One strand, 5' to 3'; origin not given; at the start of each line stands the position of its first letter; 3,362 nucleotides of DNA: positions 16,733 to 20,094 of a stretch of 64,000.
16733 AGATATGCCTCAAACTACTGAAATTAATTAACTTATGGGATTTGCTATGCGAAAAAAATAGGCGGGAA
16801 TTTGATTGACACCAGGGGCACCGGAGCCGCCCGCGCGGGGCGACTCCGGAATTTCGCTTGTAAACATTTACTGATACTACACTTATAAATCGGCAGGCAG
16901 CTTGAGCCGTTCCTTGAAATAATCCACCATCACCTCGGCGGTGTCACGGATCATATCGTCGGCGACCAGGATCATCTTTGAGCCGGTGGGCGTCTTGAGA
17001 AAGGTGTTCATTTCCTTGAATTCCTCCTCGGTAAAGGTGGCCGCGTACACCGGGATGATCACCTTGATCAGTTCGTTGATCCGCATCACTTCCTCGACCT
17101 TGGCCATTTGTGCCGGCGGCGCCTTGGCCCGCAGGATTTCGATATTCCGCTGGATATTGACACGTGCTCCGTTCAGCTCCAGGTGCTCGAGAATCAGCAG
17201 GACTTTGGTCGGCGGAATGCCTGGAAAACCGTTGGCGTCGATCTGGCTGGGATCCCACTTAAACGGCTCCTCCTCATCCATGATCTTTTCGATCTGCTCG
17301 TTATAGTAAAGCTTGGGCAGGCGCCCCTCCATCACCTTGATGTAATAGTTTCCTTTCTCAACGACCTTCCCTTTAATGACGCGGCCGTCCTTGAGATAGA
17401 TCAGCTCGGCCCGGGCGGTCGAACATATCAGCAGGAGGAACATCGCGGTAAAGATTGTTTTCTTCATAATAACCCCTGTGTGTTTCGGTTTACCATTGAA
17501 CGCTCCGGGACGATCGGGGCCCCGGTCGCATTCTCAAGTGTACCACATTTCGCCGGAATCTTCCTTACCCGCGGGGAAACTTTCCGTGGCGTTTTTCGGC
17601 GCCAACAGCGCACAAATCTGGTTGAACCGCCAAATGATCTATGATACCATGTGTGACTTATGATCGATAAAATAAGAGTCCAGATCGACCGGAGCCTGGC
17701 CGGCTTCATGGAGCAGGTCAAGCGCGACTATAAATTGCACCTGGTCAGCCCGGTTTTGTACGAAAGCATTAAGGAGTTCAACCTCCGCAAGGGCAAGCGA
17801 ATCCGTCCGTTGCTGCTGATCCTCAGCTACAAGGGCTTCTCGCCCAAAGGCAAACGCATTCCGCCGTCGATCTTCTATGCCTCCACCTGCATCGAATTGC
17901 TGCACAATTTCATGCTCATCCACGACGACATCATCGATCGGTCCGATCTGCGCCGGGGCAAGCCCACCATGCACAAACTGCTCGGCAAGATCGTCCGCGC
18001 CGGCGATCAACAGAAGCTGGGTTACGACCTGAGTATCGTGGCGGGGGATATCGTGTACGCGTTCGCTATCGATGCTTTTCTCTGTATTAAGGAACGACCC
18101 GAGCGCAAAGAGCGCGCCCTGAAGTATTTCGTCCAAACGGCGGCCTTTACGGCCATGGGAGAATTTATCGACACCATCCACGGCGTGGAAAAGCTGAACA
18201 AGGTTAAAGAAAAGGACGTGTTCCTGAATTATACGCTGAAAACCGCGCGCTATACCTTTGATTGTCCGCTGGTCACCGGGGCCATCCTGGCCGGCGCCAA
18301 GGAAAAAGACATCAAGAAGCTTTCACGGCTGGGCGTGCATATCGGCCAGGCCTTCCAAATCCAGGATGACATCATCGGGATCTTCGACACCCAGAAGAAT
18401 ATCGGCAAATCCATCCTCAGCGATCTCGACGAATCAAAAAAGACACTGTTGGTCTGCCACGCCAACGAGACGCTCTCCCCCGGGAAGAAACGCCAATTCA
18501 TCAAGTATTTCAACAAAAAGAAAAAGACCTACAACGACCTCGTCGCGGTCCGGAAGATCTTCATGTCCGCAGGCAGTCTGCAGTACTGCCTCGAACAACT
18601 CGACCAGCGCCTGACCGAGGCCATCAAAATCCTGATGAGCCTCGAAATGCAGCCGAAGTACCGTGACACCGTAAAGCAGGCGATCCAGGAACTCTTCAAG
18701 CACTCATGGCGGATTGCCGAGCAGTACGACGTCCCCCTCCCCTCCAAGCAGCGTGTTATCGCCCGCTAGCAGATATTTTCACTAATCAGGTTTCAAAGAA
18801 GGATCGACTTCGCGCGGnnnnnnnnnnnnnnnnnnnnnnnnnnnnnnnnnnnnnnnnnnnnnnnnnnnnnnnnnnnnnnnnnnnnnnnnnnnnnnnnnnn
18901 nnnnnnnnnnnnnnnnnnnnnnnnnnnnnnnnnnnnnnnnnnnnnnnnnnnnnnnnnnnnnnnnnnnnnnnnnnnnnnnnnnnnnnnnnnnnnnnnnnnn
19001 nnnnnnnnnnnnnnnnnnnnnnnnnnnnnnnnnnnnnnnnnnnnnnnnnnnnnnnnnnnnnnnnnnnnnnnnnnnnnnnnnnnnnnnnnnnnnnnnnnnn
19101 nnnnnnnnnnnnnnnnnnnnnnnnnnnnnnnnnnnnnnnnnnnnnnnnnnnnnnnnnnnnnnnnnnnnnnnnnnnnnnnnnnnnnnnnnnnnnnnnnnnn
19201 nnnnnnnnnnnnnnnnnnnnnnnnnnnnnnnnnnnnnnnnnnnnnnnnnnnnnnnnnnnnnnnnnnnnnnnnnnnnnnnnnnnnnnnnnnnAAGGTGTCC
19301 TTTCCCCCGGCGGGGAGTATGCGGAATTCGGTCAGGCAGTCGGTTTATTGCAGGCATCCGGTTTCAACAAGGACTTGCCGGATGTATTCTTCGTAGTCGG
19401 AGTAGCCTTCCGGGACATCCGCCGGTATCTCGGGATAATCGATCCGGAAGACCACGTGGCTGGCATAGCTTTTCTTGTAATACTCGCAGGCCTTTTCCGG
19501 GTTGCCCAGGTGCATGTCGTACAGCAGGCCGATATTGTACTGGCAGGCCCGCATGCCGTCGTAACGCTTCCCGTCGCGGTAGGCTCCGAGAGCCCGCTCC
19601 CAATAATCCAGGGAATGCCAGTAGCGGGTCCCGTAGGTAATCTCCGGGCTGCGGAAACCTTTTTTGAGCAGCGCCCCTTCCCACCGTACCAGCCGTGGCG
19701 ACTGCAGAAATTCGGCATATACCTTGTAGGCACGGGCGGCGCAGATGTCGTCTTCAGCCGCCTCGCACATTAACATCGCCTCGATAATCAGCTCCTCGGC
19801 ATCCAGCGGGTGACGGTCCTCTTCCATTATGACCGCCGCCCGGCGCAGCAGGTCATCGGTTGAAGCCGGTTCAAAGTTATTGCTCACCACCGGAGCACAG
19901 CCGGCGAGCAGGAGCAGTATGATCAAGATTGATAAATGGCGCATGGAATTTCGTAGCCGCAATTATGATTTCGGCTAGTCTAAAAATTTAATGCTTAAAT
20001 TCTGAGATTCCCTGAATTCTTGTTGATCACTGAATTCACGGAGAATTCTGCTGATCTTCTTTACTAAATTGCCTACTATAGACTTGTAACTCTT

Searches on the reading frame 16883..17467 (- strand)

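Call 29: search_protein_families(library=pfam, proteins=[window:16883-17467:-], max_evalue=1)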
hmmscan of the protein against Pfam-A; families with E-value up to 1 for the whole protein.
window:16883-17467:- (194 aa): 3 families
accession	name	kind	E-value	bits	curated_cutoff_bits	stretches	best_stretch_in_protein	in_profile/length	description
PF09832.14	DUF2059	-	2.1e-09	37.7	23.6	1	132-180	2-50/60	Uncharacterized protein conserved in bacteria (DUF2059)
PF01985.26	CRS1_YhbY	-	0.068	13.9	27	1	104-171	15-78/84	CRS1 / YhbY (CRM) domain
PF13711.11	DUF4160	-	0.21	12.3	23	1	101-131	27-56/65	Domain of unknown function (DUF4160)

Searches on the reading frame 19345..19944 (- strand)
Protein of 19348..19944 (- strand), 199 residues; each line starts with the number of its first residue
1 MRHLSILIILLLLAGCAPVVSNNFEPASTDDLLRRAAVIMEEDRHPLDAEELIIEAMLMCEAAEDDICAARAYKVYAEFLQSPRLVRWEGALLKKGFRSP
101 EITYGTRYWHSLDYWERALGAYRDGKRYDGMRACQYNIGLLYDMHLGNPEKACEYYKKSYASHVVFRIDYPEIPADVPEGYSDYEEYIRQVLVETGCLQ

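Call 7: search_protein_families(library=pfam, proteins=[window:19348-19944:-], max_evalue=1)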
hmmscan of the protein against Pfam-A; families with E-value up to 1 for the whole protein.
seq(199 aa): 7 families
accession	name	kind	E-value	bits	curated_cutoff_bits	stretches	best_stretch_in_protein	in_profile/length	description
PF13424.12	TPR_12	-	1.1e-05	25.9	30.1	1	111-161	22-73/77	Tetratricopeptide repeat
PF13181.12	TPR_8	-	0.00097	19.6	25.7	1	135-159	4-27/34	Tetratricopeptide repeat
PF13174.12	TPR_6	-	0.014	16.5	26.3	1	134-158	2-25/33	Tetratricopeptide repeat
PF16981.10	Chi-conotoxin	-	0.031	14.9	27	1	1-23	1-23/60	chi-Conotoxin or t superfamily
PF07719.23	TPR_2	-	0.037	14.6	27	1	144-159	12-27/34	Tetratricopeptide repeat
PF13374.12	TPR_10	-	0.14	12.6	27.5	0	133-162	3-31/42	Tetratricopeptide repeat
PF13956.11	Ibs_toxin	-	0.65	10.5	27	0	1-13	2-14/19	Toxin Ibs, type I toxin-antitoxin system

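Call 10: search_protein_families(library=ncbifam, proteins=[window:19348-19944:-], max_evalue=1)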
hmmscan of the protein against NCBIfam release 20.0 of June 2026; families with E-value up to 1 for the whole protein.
seq(199 aa): 2 families
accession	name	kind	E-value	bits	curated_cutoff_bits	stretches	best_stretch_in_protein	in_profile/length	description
NF053520.1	HK_Porph_FimS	equivalog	0.13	10.5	600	1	110-159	142-190/618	sensor histidine kinase FimS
NF006800.0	PRK09303.1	equivalog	0.24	10.3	342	1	172-193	258-278/383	histidine kinase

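Call 34: find_related_loci(query=A2, collection=genome_contigs, flank=10000)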
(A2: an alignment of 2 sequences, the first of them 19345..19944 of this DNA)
Query A2 (199 aa) in genome_contigs; peptide patterns used: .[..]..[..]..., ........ (x = any residue, [..] = any of these).
165 stretches matched a pattern, but none encodes a relative of the query by tblastn (E <= 1e-3).

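Call 35: find_related_loci(query=A2, collection=metagenome_contigs, flank=10000)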
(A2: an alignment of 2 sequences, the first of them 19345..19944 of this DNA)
Query A2 (199 aa) in metagenome_contigs; peptide patterns used: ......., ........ (x = any residue, [..] = any of these).
92 stretches matched a pattern, but none encodes a relative of the query by tblastn (E <= 1e-3).

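Call 36: find_homologous_proteins(query=A2, max_evalue=0.001)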
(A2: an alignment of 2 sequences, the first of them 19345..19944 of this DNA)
Query A2 (2 sequences) (199 aa, profile of the alignment): 7 proteins with E <= 0.001 among 2035 candidates.
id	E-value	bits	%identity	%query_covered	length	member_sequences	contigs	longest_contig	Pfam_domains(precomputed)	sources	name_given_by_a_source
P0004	2.4e-128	444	75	100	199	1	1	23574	-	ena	-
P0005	1.0e-127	442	99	100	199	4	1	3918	PF13424.13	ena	-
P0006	7.7e-122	423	88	100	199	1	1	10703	PF13424.13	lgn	-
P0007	6.5e-116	403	75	100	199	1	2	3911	-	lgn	-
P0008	8.5e-116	403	77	100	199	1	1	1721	PF13424.13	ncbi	-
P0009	5.0e-107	374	72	99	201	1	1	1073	-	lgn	-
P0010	1.1e-92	327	64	100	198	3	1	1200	-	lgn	-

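Call 37: find_encoding_contigs(protein=P0006, flank=10000)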
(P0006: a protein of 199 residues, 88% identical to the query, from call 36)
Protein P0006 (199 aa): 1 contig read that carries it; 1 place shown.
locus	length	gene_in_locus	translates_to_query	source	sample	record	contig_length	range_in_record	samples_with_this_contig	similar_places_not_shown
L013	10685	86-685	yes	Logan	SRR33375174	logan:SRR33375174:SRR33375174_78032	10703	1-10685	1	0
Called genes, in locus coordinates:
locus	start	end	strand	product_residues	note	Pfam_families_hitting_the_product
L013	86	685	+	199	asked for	PF13424:TPR_12 (faint)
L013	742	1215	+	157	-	PF00963:Cohesin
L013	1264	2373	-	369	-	PF00348:polyprenyl_synt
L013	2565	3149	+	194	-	PF09832:DUF2059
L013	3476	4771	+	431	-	PF00206:Lyase_1, PF10397:ADSL_C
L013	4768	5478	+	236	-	PF01259:SAICAR_synt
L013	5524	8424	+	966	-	PF02700:PurS, PF18072:FGAR-AT_linker, PF00586:AIRS, PF02769:AIRS_C, PF00586:AIRS, PF02769:AIRS_C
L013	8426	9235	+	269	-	PF13507:GATase_5, PF01965:DJ-1_PfpI (weak), PF07685:GATase_3 (weak)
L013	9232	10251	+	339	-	PF00586:AIRS, PF02769:AIRS_C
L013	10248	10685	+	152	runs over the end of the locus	?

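Call 38: find_encoding_contigs(protein=P0007, flank=10000)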
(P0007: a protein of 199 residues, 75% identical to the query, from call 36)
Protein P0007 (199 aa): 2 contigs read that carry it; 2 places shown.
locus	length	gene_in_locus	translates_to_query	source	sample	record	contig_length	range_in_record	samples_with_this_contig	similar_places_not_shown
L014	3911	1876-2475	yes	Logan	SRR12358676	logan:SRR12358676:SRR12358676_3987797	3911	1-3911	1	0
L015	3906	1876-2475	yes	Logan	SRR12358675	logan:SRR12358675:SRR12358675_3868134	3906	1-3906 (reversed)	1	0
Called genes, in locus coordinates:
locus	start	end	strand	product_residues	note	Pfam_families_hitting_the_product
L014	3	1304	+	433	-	?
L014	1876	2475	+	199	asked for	-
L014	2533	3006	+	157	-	PF00963:Cohesin (weak)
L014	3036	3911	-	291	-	?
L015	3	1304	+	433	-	?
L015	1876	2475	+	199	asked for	-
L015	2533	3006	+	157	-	PF00963:Cohesin (weak)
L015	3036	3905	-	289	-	?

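Call 39: find_encoding_contigs(protein=P0008, flank=10000)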
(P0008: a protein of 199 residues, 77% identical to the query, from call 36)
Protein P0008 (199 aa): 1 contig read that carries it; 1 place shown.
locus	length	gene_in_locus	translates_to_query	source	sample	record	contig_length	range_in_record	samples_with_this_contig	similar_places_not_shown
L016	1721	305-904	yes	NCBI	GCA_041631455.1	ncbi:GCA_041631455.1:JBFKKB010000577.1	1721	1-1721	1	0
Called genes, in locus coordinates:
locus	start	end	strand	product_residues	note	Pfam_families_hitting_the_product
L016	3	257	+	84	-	?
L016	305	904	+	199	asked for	PF13424:TPR_12 (faint)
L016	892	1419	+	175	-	PF00963:Cohesin (weak)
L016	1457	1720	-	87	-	?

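Call 40: find_encoding_contigs(protein=P0009, flank=10000)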
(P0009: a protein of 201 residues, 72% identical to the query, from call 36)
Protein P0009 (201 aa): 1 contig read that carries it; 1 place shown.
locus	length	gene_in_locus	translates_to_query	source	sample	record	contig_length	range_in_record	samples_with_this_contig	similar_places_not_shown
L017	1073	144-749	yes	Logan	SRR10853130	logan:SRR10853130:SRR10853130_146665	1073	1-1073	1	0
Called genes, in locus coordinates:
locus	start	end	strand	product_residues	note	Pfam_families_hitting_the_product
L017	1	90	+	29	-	?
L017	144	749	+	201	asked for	-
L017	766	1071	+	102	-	?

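Call 41: find_encoding_contigs(protein=P0010, flank=10000)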
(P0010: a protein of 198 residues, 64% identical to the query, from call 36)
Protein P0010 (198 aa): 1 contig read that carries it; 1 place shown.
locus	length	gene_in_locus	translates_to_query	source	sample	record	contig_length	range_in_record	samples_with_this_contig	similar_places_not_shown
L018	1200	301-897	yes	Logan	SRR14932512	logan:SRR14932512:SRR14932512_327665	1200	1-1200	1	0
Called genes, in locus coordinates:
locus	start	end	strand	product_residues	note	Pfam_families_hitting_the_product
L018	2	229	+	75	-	?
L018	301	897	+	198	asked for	-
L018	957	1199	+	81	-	?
